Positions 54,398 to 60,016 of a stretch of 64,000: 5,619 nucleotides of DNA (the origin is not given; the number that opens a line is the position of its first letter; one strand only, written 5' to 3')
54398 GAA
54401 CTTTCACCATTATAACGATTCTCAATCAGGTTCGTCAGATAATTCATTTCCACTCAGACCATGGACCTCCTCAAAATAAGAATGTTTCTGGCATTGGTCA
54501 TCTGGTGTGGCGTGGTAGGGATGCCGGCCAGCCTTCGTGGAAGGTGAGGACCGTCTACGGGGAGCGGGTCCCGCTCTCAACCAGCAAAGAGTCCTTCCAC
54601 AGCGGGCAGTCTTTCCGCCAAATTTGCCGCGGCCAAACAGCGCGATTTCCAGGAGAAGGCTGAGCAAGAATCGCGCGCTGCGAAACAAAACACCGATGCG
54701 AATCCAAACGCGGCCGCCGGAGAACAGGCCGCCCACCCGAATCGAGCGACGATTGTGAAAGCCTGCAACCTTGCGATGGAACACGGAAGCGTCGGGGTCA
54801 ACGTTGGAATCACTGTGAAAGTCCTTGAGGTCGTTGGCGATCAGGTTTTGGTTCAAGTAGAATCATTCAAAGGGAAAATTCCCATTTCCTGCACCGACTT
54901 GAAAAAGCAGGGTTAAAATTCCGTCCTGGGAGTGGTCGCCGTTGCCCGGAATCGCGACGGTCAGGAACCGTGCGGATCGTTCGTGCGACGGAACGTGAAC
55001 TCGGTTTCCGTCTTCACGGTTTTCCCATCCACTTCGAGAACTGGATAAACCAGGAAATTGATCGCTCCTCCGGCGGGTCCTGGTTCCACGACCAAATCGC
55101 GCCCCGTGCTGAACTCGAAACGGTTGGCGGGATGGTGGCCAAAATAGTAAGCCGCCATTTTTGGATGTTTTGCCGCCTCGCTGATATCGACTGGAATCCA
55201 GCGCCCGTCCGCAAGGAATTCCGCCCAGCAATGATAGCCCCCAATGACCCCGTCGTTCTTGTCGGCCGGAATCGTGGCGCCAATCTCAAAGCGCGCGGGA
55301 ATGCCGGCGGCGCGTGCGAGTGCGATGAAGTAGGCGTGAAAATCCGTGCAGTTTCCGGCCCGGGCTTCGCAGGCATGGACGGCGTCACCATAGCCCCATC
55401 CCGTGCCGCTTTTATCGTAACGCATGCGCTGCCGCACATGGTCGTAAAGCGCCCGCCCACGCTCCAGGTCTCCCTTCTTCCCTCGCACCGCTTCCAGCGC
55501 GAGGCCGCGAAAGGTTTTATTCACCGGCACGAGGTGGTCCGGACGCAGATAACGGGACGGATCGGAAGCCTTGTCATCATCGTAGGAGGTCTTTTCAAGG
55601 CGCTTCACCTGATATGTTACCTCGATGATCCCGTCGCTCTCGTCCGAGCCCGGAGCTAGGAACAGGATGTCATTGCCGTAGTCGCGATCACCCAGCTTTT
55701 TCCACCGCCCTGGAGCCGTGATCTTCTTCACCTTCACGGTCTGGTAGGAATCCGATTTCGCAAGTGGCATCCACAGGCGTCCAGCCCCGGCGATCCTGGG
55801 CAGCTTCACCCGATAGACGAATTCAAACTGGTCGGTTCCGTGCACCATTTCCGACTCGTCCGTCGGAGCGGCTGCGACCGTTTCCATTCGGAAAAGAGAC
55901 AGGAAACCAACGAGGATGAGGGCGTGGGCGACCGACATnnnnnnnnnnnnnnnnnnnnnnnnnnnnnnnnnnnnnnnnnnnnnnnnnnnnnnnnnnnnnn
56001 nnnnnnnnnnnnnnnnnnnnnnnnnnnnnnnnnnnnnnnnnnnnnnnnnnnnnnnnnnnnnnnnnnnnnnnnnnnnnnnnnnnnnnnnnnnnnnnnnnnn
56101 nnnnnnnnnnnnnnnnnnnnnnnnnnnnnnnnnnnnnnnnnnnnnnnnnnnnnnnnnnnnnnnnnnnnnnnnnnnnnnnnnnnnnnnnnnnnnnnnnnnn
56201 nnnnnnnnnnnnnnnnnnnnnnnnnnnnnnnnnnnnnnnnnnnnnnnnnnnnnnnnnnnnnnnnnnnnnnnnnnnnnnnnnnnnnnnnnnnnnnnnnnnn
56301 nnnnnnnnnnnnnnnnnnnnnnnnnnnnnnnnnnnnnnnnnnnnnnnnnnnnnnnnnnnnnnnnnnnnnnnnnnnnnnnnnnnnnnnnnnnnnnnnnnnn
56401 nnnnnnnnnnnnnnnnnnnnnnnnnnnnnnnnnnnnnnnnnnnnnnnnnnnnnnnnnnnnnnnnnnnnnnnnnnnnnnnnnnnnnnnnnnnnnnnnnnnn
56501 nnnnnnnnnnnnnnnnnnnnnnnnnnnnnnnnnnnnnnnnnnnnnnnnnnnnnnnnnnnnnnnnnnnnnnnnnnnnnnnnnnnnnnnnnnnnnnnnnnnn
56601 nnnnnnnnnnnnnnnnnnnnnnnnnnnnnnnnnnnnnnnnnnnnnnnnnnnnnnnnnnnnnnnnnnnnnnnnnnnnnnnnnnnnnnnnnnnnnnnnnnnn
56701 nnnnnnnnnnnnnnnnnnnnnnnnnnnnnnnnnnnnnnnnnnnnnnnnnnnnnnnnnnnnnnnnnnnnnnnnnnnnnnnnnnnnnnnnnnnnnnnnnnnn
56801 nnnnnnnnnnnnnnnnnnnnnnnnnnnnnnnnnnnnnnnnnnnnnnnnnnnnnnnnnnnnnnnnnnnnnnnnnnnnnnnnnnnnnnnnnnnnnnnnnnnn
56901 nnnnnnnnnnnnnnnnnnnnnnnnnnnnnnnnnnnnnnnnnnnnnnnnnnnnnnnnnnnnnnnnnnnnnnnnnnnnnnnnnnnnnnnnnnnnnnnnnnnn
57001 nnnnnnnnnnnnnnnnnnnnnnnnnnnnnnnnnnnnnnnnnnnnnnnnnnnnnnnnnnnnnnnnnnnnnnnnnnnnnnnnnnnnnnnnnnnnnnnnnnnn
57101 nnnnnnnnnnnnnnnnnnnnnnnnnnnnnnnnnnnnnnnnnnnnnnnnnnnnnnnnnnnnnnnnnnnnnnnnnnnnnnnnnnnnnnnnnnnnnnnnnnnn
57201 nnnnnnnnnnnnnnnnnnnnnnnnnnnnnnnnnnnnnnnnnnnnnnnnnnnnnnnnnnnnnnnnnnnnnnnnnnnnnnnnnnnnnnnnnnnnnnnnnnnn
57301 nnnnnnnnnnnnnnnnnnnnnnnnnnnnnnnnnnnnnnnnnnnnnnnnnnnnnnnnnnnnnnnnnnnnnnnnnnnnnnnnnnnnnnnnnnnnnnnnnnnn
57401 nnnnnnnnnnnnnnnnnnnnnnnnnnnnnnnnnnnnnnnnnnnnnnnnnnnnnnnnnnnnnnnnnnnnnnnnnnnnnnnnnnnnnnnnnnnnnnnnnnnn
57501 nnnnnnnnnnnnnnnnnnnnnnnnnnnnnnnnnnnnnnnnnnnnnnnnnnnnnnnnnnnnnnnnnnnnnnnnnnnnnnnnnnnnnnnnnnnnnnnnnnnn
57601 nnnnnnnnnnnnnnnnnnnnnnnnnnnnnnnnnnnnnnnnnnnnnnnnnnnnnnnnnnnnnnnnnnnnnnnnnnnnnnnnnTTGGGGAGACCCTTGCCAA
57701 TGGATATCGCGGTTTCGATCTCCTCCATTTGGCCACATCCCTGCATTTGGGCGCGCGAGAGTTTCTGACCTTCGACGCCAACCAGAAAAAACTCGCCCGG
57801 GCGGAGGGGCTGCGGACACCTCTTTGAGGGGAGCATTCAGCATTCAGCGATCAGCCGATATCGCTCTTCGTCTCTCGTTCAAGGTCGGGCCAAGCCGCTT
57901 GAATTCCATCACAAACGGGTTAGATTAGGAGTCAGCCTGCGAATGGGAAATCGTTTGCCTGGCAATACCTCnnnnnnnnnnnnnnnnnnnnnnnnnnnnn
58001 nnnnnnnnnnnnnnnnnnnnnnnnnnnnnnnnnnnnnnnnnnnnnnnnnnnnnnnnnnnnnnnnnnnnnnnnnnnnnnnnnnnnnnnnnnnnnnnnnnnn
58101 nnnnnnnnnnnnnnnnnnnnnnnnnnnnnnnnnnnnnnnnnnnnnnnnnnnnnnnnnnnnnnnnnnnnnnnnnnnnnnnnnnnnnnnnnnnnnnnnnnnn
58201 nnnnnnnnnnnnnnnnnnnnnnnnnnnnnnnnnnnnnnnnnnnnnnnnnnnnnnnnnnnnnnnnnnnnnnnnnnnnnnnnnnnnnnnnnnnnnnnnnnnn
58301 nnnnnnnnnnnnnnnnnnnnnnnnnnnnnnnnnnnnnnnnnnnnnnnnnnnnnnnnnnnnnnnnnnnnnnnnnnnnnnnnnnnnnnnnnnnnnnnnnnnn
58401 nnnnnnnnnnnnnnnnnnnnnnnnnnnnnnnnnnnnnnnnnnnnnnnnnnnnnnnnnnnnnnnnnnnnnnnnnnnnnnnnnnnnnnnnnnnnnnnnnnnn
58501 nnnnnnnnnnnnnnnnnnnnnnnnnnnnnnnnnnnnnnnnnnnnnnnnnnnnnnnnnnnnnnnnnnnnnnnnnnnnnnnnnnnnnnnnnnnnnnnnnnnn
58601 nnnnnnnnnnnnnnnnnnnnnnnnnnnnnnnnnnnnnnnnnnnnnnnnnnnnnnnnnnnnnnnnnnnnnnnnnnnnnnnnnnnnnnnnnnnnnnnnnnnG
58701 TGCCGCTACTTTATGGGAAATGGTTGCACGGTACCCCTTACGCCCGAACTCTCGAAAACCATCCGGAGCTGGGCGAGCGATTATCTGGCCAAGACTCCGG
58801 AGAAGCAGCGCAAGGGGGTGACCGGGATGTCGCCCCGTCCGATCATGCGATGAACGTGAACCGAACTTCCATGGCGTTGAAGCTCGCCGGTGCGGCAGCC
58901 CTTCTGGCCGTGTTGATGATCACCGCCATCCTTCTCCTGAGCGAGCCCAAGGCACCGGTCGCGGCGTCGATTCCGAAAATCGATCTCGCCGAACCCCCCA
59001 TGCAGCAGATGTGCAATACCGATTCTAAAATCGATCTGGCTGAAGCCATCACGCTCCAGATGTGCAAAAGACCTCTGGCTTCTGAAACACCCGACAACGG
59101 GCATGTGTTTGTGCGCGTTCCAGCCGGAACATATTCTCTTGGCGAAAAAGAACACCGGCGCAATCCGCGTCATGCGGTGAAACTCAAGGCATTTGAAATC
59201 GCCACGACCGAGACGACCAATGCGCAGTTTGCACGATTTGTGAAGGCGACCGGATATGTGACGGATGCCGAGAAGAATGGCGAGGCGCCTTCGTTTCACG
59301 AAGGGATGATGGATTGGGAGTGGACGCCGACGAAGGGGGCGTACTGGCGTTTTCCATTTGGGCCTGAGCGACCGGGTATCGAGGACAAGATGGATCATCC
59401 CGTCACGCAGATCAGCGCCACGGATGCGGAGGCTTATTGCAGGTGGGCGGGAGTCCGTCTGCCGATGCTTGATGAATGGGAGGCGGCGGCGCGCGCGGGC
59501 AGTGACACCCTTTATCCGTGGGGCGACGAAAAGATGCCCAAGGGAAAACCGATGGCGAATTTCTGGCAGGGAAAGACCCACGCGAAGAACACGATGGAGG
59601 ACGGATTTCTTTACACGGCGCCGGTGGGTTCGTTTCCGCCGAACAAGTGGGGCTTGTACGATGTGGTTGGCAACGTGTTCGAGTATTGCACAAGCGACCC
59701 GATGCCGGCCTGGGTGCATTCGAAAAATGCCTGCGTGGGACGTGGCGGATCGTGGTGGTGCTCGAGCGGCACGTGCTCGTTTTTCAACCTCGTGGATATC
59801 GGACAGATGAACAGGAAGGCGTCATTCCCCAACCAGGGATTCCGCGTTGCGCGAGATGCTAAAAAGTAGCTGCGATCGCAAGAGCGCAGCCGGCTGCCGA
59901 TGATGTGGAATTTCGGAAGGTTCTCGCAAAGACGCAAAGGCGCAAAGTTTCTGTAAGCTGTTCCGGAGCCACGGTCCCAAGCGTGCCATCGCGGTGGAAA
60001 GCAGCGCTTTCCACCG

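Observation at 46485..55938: Selenium island: selC-selD-selA-selW-selB operon followed by a run of exported genes that each carry an in-frame UGA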

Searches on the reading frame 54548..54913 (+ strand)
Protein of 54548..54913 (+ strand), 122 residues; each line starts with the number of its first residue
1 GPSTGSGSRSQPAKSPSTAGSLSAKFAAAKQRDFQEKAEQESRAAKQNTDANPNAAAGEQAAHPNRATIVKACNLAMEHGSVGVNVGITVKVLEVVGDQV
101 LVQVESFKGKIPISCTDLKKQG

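Call 41: search_protein_representatives(protein=window:54548-54913:+)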
Query: 122 residues. Proteins with E-value up to 0.001 (for the whole library): 2; up to 1e-10: 1; up to 1e-30: 0. The best 2 are listed.
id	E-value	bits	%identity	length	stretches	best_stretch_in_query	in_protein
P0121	1.2e-15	74.1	48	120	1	17-121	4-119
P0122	2.1e-09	54.0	33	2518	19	18-60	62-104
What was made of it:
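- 54461..54916 (+): Small secreted orphan protein (151 aa): signal peptide, L-R-G-R-U, a disordered linker of about 70 aa, and a C-terminal beta domain of about 50 aa with two conserved Cys. TGA at 54545-54547. SECIS hairpin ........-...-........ at 54560-54578. The only homologue is P0121 on L023/L024 (call 41).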

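Call 43: find_encoding_contigs(protein=P0121, flank=10000, max_places=4)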
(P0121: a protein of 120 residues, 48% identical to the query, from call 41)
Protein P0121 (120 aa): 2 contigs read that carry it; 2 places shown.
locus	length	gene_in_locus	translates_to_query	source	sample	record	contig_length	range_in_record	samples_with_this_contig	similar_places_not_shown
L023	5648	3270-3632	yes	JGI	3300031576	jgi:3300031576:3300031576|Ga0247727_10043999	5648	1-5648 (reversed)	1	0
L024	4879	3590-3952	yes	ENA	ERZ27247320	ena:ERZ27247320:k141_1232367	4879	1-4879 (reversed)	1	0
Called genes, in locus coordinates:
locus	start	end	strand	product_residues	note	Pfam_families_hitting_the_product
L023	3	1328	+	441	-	?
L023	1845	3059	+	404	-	PF01963:TraB_PrgY_gumN (weak)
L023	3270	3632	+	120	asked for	-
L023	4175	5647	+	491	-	?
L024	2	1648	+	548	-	?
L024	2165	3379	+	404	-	PF01963:TraB_PrgY_gumN (weak)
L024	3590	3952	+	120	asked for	-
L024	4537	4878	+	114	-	?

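Call 97: predict_structure(alignment_id=A7)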
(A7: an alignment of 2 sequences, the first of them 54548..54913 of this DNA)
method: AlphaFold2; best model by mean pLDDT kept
length: 122 residues; sequences in the alignment: 2
mean_pLDDT: 51.5   pTM: 0.29
mean pLDDT of the five models: 51.5, 47.7, 47.4, 47.0, 43.5
residues with pLDDT >= 90: 0; 70-90: 20; 50-70: 28; < 50: 74
segments of 3 or more residues with pLDDT < 50: 1-66, 78-81
pLDDT, mean of each block of 10 residues (from residue 1): 44 39 45 44 40 41 47 54 54 73 74 66 39
secondary structure, 60 per line:
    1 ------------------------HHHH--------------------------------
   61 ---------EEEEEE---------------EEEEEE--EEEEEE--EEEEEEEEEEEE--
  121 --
elements in order: H25-28 E70-75 E91-96 E99-104 E107-118
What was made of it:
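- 54461..54916 (+): The structure model is poor (call 97).
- Tried and rejected: Structure of the small protein: The model has low confidence (pLDDT 51, call 97), so I ran no fold search on it.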

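Call 116: find_homologous_proteins(query=A7, max_evalue=1)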
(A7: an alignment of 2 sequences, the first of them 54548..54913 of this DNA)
Query A7 (2 sequences) (122 aa, profile of the alignment): 1 proteins with E <= 1 among 225 candidates.
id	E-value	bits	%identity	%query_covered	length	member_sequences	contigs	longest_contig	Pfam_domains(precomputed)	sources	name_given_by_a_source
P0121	1.9e-60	221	54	56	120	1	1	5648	-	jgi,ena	-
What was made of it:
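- Tried and rejected: A profile protein search found only P0121 (call 116).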

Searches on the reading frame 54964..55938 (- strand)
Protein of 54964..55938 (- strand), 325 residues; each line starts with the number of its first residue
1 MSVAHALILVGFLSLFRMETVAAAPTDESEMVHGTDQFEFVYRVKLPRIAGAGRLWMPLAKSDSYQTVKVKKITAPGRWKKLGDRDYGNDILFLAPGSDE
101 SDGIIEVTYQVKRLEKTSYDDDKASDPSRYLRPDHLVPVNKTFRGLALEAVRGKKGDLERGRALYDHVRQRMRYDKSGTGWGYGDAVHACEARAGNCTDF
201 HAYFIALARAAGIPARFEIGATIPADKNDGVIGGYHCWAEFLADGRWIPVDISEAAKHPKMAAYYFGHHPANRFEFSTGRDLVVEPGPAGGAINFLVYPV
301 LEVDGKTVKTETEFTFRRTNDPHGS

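Call 12: search_protein_families(library=ncbifam, proteins=[window:54964-55938:-], max_evalue=0.01)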
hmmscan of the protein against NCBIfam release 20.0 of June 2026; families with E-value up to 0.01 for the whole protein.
window:54964-55938:- (325 aa): 0 families

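Call 13: search_protein_families(library=pfam, proteins=[window:54964-55938:-], max_evalue=0.01)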
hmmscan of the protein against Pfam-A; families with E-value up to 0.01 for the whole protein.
window:54964-55938:- (325 aa): 1 family
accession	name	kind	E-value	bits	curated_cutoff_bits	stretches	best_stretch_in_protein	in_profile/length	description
PF01841.26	Transglut_core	-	1e-26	93.8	23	1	146-251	3-107/108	Transglutaminase-like superfamily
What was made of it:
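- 54961..55938 (-): Exported transglutaminase-like (Transglut_core) protein with a Cys codon at the catalytic position (GNCTDFH). It is not a selenoprotein, but it is a recurrent neighbour of sel genes. PF01841, 93.8 bits (call 13).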

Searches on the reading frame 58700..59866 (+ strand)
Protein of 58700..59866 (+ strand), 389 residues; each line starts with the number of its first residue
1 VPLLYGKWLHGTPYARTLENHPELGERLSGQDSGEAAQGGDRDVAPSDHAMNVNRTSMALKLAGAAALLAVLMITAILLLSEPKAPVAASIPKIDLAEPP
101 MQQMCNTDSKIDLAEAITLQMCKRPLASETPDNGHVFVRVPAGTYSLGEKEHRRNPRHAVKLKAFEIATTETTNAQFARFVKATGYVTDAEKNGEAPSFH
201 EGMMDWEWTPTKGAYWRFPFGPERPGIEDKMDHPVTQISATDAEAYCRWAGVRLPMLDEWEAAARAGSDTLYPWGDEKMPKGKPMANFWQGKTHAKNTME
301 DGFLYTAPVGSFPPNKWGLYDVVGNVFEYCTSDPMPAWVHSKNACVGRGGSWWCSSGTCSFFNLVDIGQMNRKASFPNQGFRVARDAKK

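Call 100: search_protein_families(library=pfam, proteins=[window:58700-59866:+], max_evalue=0.01)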
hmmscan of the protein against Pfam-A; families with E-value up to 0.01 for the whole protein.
window:58700-59866:+ (389 aa): 1 family
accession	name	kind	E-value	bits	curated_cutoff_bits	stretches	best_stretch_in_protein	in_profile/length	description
PF03781.23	FGE-sulfatase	-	7.5e-55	186.8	23.3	1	137-385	5-255/255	Sulfatase-modifying factor enzyme 1-like domain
